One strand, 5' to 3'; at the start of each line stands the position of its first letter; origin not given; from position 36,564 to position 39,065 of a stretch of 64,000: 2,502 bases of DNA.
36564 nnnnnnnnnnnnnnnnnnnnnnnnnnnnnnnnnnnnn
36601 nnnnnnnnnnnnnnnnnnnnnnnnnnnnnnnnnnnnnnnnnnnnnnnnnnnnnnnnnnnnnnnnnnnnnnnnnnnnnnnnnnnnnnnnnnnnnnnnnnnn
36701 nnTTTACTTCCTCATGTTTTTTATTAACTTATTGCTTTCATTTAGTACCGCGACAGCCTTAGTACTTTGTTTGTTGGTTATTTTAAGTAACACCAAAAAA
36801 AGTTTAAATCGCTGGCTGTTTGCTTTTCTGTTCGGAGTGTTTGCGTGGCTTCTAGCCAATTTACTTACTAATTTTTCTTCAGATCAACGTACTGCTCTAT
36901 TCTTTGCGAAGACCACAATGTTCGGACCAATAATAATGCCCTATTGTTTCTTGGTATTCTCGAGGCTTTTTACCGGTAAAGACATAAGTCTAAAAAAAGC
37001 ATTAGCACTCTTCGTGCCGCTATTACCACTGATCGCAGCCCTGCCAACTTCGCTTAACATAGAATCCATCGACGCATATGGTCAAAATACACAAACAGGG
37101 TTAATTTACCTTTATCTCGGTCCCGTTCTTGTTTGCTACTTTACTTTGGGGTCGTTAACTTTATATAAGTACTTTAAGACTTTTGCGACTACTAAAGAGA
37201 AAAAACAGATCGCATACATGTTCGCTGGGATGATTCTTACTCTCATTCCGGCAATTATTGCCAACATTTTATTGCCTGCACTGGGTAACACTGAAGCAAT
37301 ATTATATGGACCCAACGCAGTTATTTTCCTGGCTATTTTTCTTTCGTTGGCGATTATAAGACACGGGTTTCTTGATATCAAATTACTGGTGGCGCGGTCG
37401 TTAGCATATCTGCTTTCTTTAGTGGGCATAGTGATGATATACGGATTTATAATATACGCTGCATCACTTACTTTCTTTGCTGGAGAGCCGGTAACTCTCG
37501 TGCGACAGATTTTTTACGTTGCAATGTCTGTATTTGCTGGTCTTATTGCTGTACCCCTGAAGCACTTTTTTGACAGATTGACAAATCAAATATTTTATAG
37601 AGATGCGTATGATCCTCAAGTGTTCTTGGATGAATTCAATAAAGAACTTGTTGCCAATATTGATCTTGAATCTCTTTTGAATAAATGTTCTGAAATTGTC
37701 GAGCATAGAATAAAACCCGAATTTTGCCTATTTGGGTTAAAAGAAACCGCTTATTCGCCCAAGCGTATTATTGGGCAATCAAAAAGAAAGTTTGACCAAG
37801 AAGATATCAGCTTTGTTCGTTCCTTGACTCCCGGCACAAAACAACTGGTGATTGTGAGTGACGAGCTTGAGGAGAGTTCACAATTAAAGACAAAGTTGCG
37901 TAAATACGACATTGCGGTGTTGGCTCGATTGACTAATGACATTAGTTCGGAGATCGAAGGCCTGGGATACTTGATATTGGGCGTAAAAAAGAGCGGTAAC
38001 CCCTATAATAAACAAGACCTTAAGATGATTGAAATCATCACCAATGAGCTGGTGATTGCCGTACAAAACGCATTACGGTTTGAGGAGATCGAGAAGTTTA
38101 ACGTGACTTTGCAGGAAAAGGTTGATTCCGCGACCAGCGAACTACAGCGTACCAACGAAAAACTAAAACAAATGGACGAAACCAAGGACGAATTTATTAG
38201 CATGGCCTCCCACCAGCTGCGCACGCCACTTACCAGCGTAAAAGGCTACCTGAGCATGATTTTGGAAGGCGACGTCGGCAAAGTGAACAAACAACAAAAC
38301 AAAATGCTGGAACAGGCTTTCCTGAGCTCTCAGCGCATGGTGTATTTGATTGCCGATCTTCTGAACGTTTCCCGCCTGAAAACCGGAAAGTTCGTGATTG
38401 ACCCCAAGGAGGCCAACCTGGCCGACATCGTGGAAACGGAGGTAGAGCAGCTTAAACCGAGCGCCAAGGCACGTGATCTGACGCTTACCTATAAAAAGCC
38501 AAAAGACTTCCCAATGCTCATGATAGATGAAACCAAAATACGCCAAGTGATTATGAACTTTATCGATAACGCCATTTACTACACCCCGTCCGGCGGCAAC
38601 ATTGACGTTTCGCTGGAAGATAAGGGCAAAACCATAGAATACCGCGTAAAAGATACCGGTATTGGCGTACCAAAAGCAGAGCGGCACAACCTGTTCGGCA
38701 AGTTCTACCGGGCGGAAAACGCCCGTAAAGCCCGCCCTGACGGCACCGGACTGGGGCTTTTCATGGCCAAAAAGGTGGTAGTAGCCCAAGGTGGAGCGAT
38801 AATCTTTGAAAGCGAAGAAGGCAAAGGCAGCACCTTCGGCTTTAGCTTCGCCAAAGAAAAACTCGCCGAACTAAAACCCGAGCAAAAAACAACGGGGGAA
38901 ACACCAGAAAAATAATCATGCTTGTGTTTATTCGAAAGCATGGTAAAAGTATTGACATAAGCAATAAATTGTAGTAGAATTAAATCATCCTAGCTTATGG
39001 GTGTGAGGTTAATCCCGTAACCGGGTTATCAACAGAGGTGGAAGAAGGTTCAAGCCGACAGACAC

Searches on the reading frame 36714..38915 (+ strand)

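Call 23: search_protein_families(library=pfam, proteins=[window:36714-38915:+], max_evalue=0.001)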
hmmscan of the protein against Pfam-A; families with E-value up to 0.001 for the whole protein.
window:36714-38915:+ (733 aa): 4 families
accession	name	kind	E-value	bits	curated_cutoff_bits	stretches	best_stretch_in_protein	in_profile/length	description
PF02518.31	HATPase_c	-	4e-25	88.9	26.4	1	605-713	2-108/111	Histidine kinase-, DNA gyrase B-, and HSP90-like ATPase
PF00512.31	HisKA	-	6.5e-16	58.6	26.9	1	491-558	2-66/66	His Kinase A (phospho-acceptor) domain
PF16927.11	HisKA_7TM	-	5.6e-13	49.7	28.6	1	8-222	2-222/224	N-terminal 7TM region of histidine kinase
PF13589.12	HATPase_c_3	-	0.00014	22.4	25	1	610-690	4-85/137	Histidine kinase-, DNA gyrase B-, and HSP90-like ATPase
